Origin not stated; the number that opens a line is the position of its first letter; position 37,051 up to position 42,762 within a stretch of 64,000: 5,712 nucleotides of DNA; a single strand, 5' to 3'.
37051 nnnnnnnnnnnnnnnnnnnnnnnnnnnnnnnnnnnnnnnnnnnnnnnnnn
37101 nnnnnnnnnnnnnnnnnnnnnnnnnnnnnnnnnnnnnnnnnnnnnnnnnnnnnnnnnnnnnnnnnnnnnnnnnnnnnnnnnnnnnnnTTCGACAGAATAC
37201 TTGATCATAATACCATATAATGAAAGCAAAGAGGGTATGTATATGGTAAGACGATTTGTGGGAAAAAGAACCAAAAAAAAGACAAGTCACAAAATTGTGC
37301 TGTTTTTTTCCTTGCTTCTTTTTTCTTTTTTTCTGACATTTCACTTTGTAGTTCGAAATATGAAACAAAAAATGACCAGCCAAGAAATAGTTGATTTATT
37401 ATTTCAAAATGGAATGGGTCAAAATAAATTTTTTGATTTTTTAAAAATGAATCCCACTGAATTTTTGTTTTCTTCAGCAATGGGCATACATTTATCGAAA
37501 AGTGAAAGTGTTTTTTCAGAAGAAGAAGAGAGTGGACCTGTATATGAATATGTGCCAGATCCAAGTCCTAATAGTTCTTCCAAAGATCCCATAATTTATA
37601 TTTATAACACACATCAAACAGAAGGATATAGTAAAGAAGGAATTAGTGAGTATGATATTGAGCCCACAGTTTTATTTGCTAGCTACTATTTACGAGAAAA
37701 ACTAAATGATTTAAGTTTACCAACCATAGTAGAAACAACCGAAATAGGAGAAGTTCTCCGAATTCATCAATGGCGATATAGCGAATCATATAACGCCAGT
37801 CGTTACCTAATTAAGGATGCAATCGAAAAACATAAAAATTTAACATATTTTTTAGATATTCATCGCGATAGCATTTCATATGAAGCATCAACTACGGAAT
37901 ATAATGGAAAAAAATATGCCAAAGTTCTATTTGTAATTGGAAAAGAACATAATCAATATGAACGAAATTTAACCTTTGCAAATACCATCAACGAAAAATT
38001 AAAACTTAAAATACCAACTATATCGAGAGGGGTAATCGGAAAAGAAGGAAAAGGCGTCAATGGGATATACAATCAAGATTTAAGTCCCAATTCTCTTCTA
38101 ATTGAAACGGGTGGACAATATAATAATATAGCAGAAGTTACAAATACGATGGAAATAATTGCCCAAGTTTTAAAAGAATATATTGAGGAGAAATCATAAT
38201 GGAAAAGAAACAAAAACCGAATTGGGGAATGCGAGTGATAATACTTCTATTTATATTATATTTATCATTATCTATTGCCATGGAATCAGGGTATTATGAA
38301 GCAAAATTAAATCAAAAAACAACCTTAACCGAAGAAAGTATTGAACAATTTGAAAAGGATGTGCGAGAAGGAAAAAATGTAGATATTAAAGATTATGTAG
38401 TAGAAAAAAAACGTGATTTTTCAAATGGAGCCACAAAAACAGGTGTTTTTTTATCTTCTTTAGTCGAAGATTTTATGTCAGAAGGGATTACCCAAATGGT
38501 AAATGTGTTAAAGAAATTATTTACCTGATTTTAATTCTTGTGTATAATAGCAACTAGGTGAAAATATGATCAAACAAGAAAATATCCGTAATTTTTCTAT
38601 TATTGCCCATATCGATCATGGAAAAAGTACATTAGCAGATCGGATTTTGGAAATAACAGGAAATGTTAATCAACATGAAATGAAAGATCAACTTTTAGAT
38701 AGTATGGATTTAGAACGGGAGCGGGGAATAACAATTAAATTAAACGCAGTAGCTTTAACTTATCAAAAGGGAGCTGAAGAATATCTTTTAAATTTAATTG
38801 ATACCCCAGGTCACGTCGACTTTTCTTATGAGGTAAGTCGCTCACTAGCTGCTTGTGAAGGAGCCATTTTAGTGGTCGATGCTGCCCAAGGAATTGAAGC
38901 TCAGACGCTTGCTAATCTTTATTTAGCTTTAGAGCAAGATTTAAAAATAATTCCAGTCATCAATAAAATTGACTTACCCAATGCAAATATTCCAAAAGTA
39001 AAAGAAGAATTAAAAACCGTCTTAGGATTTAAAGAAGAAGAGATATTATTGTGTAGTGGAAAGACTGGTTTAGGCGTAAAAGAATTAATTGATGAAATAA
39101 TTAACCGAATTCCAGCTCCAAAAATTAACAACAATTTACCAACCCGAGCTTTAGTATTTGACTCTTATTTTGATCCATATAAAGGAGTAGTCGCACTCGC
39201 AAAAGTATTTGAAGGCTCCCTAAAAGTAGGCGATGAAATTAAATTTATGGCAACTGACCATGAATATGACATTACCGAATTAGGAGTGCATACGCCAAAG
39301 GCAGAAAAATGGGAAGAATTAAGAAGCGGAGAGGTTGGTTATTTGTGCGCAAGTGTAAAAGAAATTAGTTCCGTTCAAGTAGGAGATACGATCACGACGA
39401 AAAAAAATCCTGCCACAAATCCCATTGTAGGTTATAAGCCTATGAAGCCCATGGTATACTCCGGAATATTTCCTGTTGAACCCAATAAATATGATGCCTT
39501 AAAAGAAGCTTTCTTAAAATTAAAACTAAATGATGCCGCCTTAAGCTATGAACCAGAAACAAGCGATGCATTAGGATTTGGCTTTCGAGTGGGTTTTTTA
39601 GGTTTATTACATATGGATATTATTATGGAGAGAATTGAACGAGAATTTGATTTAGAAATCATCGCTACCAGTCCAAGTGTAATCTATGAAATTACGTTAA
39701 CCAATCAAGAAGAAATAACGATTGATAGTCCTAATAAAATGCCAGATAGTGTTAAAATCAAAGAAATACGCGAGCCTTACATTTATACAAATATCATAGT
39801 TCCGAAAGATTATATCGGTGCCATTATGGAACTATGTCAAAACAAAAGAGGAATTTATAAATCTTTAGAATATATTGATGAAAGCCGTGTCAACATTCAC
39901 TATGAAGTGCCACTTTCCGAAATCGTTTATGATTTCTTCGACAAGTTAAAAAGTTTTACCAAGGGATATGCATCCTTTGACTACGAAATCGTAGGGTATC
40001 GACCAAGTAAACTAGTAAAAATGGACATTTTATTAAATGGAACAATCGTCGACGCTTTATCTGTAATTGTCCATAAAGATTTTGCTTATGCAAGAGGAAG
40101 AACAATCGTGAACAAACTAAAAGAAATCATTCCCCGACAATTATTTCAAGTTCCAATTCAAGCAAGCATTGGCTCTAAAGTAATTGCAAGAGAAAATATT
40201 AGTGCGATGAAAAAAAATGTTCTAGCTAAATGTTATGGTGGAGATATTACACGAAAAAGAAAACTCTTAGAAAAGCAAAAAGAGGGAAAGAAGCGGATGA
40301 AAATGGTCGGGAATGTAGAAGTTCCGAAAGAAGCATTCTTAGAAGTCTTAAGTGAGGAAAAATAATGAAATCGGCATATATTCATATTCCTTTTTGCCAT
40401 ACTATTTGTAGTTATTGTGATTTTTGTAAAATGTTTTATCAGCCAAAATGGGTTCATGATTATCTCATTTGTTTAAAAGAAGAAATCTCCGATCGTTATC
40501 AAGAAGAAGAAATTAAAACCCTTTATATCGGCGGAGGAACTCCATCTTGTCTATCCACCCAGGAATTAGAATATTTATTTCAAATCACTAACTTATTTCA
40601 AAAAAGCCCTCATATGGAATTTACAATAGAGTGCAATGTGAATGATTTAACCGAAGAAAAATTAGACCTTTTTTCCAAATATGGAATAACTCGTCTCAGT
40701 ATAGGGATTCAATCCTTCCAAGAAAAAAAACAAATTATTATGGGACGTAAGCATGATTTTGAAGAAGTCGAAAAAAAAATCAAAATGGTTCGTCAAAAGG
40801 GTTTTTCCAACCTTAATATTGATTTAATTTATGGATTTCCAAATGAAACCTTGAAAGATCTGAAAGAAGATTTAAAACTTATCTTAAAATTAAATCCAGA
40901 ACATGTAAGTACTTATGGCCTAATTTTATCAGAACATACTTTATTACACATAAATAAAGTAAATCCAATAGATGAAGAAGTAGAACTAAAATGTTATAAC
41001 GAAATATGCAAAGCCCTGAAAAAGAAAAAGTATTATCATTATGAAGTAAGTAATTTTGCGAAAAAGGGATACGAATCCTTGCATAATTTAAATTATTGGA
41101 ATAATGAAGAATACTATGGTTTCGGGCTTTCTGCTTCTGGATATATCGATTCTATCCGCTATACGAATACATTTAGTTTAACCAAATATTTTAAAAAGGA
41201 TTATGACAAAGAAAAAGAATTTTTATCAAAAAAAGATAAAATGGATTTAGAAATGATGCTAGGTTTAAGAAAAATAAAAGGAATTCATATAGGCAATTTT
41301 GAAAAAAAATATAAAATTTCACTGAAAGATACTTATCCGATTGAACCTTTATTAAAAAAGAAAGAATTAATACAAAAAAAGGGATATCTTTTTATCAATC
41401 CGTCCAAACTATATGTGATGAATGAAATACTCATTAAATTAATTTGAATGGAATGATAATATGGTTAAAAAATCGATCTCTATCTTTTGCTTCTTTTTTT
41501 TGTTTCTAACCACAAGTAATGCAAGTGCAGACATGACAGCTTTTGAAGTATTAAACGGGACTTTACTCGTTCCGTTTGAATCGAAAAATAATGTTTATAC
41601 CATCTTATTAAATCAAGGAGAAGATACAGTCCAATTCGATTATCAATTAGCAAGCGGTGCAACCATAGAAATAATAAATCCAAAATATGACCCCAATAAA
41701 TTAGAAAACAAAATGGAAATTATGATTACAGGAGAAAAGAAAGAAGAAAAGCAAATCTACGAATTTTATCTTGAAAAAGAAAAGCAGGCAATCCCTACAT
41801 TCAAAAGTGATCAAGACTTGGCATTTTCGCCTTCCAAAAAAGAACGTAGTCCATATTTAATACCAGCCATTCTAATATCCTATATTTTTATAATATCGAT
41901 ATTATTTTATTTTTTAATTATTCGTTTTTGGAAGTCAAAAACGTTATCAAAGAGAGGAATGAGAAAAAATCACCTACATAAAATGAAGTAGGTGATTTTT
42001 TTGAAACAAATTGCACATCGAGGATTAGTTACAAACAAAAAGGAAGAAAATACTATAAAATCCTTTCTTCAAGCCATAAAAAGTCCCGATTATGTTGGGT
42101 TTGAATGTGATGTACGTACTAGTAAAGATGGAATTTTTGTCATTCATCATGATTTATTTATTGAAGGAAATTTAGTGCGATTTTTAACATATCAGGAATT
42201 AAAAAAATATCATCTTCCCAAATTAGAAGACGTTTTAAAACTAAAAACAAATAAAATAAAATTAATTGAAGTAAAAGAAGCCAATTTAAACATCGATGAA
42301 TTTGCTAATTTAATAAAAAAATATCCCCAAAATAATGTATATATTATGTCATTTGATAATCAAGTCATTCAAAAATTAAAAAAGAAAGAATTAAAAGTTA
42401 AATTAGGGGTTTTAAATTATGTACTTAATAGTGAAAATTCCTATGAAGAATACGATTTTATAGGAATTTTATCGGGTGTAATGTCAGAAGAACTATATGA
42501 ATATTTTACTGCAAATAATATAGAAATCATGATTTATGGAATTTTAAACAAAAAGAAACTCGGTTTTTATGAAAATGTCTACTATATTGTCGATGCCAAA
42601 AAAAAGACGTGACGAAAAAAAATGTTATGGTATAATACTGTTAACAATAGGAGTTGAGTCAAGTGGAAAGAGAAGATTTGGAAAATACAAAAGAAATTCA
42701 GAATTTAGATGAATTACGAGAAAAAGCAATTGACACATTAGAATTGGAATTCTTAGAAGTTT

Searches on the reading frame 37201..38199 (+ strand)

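Call 78: search_protein_families(library=pfam, proteins=[window:37201-38199:+], max_evalue=0.00001)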
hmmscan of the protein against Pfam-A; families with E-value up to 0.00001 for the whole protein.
window:37201-38199:+ (332 aa): 1 family
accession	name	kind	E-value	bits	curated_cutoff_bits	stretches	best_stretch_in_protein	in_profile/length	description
PF07454.18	SpoIIP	-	7.1e-54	183.6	24.4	1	110-324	74-268/269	Stage II sporulation protein P (SpoIIP)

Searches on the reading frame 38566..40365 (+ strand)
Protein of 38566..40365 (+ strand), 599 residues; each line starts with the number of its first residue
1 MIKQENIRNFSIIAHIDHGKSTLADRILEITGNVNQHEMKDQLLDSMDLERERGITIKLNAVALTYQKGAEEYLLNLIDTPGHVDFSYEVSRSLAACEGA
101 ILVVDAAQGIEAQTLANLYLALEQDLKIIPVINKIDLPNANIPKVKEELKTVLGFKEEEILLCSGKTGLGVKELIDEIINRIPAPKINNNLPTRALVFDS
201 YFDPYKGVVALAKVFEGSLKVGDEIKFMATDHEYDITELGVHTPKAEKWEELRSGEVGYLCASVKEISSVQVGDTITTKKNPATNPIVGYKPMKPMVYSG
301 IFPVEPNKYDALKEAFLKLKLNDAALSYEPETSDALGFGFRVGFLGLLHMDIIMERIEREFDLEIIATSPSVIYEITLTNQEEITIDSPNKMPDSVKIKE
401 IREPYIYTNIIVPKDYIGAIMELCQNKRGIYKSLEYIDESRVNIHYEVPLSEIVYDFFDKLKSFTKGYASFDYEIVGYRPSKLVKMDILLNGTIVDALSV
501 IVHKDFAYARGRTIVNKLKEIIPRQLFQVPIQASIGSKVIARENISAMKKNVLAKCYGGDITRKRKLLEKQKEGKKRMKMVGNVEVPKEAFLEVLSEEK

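Call 78: search_protein_families(library=pfam, proteins=[window:38566-40365:+], max_evalue=0.00001)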
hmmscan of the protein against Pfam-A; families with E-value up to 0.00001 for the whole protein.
window:38566-40365:+ (599 aa): 4 families
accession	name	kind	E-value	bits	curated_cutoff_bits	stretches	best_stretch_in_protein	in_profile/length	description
PF00009.33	GTP_EFTU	-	3.6e-58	196.7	26.5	1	5-183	1-187/188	Elongation factor Tu GTP binding domain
PF06421.17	LepA_C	-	1.8e-50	170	29.7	1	490-595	1-106/107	GTP-binding protein LepA C-terminus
PF00679.30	EFG_C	-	9.3e-24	83.7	27.9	1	401-488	2-88/89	Elongation factor G C-terminus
PF03144.31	GTP_EFTU_D2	-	8.4e-10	39.4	30.3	1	207-277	1-73/73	Elongation factor Tu domain 2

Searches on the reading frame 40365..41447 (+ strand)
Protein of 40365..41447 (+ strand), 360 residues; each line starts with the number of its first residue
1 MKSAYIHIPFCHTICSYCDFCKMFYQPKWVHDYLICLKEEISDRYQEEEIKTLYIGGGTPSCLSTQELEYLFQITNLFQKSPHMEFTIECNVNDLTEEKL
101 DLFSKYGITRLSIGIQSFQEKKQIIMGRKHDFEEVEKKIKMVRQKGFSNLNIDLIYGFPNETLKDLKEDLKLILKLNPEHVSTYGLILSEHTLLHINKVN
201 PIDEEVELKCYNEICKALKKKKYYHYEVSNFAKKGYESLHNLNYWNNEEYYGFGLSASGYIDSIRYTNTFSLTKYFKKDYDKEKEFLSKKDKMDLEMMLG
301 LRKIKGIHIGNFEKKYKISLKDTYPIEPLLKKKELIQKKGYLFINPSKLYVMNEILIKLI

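Call 78: search_protein_families(library=pfam, proteins=[window:40365-41447:+], max_evalue=0.00001)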
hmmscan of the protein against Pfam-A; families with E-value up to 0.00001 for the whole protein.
window:40365-41447:+ (360 aa): 1 family
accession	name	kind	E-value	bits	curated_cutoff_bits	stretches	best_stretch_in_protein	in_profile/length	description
PF04055.27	Radical_SAM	-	2.1e-28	100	29.5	1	5-173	1-166/166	Radical SAM superfamily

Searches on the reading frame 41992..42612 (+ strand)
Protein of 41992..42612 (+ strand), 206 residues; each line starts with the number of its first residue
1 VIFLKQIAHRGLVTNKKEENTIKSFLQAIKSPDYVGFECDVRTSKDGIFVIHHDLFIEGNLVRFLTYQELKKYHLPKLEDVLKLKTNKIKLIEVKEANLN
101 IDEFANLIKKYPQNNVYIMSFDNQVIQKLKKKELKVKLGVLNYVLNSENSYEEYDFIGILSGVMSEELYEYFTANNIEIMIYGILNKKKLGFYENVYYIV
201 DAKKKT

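Call 79: search_protein_families(library=pfam, proteins=[window:41992-42612:+], max_evalue=0.00001)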
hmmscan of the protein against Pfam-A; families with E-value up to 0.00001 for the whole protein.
window:41992-42612:+ (206 aa): 1 family
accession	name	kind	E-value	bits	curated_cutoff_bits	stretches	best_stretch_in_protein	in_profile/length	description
PF03009.23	GDPD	-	1.4e-13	52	23.6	1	9-122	1-117/244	Glycerophosphoryl diester phosphodiesterase family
